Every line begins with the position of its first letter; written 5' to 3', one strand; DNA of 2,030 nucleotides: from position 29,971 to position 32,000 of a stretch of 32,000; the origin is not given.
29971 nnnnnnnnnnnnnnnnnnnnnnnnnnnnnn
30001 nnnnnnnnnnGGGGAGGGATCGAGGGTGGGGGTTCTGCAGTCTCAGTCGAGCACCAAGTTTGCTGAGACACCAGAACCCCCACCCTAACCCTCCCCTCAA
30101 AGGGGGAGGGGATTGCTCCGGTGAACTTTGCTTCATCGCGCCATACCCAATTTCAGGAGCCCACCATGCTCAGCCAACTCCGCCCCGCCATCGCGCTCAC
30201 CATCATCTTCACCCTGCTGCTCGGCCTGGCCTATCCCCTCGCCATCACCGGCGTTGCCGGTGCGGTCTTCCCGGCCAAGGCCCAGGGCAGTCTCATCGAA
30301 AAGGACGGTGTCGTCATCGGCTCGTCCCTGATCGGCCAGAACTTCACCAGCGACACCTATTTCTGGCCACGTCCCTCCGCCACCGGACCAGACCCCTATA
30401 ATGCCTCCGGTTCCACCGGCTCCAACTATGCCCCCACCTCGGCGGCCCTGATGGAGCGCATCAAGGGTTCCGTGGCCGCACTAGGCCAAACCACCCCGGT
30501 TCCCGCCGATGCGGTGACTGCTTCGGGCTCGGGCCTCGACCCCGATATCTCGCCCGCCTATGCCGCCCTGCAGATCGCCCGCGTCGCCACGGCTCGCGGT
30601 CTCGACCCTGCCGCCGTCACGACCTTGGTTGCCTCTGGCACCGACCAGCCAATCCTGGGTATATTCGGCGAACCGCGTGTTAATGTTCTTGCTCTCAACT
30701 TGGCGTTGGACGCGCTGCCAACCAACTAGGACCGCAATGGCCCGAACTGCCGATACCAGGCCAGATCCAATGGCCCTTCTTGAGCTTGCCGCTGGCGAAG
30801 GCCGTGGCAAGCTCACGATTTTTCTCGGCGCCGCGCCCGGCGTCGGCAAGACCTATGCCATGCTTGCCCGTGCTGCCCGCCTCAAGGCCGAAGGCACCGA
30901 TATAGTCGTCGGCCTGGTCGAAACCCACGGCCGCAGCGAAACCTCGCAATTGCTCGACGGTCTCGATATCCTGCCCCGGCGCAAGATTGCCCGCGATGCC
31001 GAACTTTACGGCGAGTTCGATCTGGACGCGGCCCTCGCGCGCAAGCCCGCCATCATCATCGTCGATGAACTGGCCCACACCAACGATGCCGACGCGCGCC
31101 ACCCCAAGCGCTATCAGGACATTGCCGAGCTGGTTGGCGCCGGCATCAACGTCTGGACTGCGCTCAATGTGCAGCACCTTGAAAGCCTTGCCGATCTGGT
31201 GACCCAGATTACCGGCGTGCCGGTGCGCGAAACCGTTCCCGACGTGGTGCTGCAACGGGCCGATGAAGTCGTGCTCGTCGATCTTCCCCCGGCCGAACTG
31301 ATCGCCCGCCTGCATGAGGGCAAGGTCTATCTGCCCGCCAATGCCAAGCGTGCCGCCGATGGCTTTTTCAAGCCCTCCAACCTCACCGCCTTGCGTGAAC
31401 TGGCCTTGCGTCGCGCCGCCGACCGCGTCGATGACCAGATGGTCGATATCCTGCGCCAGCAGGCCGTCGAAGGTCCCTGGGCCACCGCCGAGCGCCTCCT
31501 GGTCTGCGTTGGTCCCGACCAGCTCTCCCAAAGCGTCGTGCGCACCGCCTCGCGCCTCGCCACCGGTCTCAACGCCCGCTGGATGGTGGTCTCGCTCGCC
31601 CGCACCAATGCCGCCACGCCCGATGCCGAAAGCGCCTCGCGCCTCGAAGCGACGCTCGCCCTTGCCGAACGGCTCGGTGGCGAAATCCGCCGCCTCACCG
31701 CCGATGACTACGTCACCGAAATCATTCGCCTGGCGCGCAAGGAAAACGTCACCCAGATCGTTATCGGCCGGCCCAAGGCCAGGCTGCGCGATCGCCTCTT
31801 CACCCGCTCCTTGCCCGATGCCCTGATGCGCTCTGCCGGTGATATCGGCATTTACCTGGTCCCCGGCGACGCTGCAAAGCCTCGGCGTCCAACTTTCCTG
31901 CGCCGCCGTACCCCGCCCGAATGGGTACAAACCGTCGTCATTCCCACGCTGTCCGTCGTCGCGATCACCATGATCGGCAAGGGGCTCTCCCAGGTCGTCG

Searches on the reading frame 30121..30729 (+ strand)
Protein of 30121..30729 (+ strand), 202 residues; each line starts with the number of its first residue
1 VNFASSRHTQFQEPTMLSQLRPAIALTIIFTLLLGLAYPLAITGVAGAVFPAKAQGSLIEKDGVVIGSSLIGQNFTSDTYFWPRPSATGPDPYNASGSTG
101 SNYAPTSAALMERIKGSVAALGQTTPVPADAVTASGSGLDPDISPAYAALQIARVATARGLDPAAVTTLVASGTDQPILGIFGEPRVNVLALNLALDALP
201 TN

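Call 10: search_protein_families(library=pfam, proteins=[window:30121-30729:+], max_evalue=0.001)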
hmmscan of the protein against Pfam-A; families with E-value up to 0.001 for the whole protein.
window:30121-30729:+ (202 aa): 1 family
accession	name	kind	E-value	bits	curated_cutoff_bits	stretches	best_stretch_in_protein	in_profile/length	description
PF02669.20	KdpC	-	4.4e-72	242.1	24.1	1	20-197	1-181/182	K+-transporting ATPase, c chain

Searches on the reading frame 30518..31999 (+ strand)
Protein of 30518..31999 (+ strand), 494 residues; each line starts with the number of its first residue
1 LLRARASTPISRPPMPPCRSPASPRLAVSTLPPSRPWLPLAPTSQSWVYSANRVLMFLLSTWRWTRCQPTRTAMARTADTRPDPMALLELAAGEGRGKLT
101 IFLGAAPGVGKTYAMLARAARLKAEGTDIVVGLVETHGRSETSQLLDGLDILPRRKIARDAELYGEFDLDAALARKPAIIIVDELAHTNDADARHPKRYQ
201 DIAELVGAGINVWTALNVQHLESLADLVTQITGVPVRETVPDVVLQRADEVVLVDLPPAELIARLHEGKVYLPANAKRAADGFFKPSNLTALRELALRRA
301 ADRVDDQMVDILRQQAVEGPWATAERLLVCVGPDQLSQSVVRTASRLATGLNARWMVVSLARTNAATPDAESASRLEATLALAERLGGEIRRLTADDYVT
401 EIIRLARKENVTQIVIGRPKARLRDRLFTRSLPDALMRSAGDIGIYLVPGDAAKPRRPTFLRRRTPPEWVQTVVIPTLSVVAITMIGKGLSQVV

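Call 10: search_protein_families(library=pfam, proteins=[window:30518-31999:+], max_evalue=0.001)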
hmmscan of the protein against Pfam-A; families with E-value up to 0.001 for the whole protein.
window:30518-31999:+ (494 aa): 2 families
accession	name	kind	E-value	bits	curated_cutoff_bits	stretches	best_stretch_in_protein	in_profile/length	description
PF02702.23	KdpD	-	6.5e-91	303.9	26.1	1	96-304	2-210/210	Osmosensitive K+ channel His kinase sensor domain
PF00582.32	Usp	-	8.1e-07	30.1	24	1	325-440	3-133/141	Universal stress protein family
